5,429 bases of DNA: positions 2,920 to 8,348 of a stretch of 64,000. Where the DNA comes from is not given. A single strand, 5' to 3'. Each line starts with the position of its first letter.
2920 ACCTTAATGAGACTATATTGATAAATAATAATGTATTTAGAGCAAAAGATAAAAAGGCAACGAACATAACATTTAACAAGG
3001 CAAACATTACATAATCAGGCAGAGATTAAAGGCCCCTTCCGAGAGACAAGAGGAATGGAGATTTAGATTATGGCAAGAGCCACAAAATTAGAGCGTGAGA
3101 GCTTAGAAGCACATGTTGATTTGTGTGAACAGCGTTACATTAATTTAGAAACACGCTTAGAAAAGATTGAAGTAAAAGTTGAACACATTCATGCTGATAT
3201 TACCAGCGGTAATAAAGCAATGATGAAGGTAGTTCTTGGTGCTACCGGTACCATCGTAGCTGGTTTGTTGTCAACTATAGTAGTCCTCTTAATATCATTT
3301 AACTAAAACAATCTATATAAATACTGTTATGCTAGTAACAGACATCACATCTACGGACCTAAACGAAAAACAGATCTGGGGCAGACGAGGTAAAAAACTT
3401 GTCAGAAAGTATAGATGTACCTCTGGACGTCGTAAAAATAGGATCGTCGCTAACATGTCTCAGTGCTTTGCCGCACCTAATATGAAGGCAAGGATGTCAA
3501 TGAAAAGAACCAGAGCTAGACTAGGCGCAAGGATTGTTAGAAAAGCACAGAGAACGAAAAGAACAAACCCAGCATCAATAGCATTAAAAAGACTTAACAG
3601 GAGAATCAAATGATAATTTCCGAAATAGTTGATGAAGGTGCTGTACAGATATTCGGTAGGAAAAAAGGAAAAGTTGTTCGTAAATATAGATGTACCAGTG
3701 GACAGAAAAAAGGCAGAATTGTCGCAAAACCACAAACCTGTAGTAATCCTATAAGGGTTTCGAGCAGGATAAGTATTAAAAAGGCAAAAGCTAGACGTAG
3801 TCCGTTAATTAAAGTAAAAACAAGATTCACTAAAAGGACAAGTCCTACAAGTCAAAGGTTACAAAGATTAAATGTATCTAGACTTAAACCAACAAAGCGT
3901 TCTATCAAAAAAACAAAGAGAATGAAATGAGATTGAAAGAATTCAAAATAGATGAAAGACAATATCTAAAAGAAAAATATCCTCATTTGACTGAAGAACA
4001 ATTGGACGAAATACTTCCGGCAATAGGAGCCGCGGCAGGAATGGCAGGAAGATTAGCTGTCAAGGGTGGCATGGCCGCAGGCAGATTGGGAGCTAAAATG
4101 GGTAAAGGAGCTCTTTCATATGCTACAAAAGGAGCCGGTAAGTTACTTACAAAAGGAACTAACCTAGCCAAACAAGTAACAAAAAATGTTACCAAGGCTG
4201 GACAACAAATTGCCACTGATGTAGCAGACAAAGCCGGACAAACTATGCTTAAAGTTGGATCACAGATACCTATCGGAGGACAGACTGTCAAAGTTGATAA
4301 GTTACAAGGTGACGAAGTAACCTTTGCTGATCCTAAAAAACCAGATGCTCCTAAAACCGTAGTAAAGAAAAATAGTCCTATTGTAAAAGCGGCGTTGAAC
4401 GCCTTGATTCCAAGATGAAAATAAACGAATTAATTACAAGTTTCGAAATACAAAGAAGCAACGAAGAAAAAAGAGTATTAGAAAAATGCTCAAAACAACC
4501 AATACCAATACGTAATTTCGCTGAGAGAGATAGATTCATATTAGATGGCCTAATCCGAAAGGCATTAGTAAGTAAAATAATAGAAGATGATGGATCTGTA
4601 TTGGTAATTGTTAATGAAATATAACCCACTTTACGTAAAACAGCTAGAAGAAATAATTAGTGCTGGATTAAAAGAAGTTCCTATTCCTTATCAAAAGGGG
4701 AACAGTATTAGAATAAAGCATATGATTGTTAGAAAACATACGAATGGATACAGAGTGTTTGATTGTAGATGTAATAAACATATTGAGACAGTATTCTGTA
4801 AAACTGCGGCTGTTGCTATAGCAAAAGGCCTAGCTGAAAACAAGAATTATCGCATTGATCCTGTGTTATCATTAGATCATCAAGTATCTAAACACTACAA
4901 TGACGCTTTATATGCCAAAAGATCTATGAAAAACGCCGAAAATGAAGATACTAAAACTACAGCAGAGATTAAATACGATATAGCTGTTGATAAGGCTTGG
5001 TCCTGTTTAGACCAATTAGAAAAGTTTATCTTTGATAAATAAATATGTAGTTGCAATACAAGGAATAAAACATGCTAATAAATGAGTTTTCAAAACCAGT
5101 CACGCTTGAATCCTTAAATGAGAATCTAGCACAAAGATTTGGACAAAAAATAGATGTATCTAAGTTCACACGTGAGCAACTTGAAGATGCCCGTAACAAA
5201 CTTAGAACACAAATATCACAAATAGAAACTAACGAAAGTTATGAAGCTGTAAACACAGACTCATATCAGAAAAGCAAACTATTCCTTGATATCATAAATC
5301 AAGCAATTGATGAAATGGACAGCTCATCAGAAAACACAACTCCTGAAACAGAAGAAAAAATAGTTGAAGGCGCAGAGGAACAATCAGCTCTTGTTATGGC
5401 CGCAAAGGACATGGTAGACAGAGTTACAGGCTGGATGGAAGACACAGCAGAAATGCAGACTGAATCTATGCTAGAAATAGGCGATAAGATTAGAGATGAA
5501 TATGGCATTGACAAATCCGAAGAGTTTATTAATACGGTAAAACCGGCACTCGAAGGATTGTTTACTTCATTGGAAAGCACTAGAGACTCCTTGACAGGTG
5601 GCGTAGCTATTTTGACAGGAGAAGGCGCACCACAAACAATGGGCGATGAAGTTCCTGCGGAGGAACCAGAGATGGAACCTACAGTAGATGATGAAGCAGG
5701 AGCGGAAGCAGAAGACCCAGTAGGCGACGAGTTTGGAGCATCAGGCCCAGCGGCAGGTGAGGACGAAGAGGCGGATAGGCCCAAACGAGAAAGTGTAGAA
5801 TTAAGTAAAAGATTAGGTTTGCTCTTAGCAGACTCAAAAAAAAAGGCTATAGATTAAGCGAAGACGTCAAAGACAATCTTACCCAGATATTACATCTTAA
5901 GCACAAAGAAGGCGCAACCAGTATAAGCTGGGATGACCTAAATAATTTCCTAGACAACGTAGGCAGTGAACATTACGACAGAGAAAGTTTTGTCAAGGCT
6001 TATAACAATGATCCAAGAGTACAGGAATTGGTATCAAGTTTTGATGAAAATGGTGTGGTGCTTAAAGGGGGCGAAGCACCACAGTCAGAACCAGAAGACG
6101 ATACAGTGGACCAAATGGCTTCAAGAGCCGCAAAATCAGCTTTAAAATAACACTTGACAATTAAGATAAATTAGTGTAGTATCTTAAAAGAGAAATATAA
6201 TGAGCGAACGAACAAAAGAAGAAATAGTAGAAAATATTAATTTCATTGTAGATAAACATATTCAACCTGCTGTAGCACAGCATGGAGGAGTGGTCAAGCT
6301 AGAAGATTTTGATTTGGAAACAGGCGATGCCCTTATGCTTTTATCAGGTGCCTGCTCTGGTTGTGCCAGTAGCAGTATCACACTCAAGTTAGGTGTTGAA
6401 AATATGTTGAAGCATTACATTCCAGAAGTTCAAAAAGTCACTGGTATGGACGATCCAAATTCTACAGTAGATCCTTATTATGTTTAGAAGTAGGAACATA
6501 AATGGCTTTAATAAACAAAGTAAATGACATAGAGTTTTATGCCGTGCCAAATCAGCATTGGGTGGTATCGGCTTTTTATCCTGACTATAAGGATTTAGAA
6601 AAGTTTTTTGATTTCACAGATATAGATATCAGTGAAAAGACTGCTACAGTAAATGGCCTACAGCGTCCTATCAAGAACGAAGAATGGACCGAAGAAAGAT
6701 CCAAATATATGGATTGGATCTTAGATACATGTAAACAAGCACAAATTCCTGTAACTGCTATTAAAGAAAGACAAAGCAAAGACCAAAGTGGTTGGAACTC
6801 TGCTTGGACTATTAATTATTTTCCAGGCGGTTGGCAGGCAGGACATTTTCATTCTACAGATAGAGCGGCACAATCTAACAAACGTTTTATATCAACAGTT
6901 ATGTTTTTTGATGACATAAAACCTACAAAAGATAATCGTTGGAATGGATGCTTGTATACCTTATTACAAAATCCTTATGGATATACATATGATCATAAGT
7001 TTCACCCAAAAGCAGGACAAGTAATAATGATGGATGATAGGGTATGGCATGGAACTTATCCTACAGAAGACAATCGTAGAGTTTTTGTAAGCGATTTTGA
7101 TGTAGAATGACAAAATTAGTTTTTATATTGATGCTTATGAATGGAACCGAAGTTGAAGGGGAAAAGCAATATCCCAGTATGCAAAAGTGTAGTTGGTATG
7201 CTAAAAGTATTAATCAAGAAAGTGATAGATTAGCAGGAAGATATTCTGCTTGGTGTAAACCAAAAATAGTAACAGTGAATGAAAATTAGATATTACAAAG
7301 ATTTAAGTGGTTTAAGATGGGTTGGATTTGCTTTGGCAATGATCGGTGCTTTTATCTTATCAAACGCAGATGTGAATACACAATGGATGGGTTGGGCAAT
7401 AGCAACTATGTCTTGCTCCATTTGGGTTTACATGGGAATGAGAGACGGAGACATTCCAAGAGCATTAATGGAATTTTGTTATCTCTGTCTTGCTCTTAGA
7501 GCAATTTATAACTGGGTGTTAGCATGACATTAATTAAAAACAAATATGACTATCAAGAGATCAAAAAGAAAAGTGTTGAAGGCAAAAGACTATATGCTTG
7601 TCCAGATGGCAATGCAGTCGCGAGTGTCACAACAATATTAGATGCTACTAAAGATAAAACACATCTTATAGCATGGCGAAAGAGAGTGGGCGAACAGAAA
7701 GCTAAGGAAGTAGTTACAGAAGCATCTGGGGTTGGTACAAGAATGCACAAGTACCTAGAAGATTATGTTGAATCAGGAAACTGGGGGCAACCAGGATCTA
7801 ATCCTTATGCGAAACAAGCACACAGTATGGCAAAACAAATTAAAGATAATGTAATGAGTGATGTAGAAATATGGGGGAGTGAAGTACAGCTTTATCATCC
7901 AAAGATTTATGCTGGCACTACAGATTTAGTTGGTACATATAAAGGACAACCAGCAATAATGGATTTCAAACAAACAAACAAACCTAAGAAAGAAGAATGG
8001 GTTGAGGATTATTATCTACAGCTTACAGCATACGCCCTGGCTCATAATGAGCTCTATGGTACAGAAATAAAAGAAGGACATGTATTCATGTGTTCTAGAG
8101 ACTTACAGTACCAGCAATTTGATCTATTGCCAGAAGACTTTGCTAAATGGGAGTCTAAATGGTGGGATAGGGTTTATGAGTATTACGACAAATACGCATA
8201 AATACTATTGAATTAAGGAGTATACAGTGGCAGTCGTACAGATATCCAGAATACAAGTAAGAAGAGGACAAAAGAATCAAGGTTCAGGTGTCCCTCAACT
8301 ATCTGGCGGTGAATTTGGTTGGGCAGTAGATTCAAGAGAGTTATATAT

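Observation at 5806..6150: Probable programmed -1 frameshift at A_AAA_AAG extends the acidic head protein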

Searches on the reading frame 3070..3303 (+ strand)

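Call 72: search_protein_families(library=phrogs, proteins=[window:3070-3303:+], max_evalue=0.01)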
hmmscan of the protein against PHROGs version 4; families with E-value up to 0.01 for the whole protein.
window:3070-3303:+ (78 aa): 3 families
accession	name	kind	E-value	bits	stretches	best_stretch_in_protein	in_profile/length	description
phrog_1193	-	other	0.00016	22.6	1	10-71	9-71/76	hemolysin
phrog_6136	-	unknown function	0.0015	19.4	1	5-70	44-96/120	-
phrog_37133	-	unknown function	0.0024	19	1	12-67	20-73/79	-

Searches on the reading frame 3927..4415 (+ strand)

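Call 7: search_protein_families(library=phrogs, proteins=[window:3927-4415:+], max_evalue=0.01)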
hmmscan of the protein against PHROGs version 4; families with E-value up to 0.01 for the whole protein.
window:3927-4415:+ (163 aa): 1 family
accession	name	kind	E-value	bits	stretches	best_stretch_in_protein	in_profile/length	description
phrog_113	-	head and packaging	0.0027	16.9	1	11-104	483-574/1272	portal protein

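Call 8: search_protein_families(library=pfam, proteins=[window:3927-4415:+], max_evalue=0.01)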
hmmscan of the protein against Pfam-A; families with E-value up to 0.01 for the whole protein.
window:3927-4415:+ (163 aa): 1 family
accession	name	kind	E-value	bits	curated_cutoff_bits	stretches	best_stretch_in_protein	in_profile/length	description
PF04888.17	SseC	-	0.0028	17.7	30.2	1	25-114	131-217/312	Secretion system effector C (SseC) like family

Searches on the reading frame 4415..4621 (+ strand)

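Call 72: search_protein_families(library=phrogs, proteins=[window:4415-4621:+], max_evalue=0.01)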
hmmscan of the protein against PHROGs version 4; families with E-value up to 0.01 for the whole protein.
window:4415-4621:+ (69 aa): 1 family
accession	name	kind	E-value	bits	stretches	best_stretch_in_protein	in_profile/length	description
phrog_16215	-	head and packaging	0.0063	17.6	1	13-63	13-64/73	virion structural protein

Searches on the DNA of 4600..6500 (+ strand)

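Call 9: search_dna_similar(query=window:4600-6500:+, collection=phages, mode=distant, max_rows=30)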
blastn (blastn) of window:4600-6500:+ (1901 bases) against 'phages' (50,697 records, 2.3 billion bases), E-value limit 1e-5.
No match.

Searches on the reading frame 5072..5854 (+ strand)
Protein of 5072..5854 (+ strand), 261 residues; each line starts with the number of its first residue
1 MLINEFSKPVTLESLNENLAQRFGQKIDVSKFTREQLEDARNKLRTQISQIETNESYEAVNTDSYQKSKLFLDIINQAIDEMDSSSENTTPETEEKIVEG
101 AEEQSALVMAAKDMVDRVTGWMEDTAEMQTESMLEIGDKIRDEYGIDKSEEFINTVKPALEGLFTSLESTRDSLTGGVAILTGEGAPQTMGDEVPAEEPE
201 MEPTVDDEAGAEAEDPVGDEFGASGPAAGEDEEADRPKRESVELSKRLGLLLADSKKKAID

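Call 7: search_protein_families(library=phrogs, proteins=[window:5072-5854:+], max_evalue=0.01)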
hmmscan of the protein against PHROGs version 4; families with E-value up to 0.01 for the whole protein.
window:5072-5854:+ (261 aa): 1 family
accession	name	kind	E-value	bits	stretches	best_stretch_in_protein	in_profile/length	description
phrog_14154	-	head and packaging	7.4e-10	38.8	1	96-244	36-190/771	virion structural protein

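Call 8: search_protein_families(library=pfam, proteins=[window:5072-5854:+], max_evalue=0.01)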
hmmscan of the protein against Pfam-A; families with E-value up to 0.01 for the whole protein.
window:5072-5854:+ (261 aa): 0 families

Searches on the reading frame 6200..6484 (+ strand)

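Call 7: search_protein_families(library=phrogs, proteins=[window:6200-6484:+], max_evalue=0.01)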
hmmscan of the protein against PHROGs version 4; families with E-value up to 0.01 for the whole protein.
window:6200-6484:+ (95 aa): 2 families
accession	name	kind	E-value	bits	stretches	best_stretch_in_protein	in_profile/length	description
phrog_18436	-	unknown function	4.3e-11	43.9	1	8-93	108-192/199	-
phrog_29737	-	unknown function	1.3e-06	29.4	1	40-80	68-108/112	-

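Call 8: search_protein_families(library=pfam, proteins=[window:6200-6484:+], max_evalue=0.01)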
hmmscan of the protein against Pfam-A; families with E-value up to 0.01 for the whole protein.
window:6200-6484:+ (95 aa): 1 family
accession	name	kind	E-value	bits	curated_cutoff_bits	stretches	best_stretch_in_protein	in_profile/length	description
PF01106.22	NifU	-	2.2e-20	73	27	1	14-80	2-66/67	NifU-like domain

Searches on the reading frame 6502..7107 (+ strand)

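Call 7: search_protein_families(library=phrogs, proteins=[window:6502-7107:+], max_evalue=0.01)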
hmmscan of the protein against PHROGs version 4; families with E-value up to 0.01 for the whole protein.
window:6502-7107:+ (202 aa): 1 family
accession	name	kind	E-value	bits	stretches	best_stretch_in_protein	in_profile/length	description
phrog_81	-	moron, auxiliary metabolic gene and host takeover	7.7e-07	29.9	1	20-197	60-234/283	2OG-Fe(II) oxygenase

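Call 8: search_protein_families(library=pfam, proteins=[window:6502-7107:+], max_evalue=0.01)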
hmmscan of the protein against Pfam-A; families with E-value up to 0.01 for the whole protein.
window:6502-7107:+ (202 aa): 1 family
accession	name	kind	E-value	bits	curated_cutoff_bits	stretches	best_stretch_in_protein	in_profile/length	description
PF13640.12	2OG-FeII_Oxy_3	-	0.0011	20.3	27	1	109-195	9-92/98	2OG-Fe(II) oxygenase superfamily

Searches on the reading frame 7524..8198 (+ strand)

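Call 72: search_protein_families(library=phrogs, proteins=[window:7524-8198:+], max_evalue=0.01)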
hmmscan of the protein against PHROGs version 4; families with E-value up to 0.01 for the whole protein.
window:7524-8198:+ (225 aa): 5 families
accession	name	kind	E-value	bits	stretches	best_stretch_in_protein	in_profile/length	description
phrog_298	-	DNA, RNA and nucleotide metabolism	6.4e-55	187.6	1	5-223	38-260/293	exonuclease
phrog_1706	-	DNA, RNA and nucleotide metabolism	1.1e-05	26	1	70-205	87-200/293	CRISPR/Cas system associated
phrog_3953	-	DNA, RNA and nucleotide metabolism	0.00016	22.5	1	58-192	30-146/186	exonuclease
phrog_434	-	DNA, RNA and nucleotide metabolism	0.0012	19.2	1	35-171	73-191/372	RecE-like recombination exonuclease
phrog_1674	-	DNA, RNA and nucleotide metabolism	0.0019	18.4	1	60-206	77-212/276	exonuclease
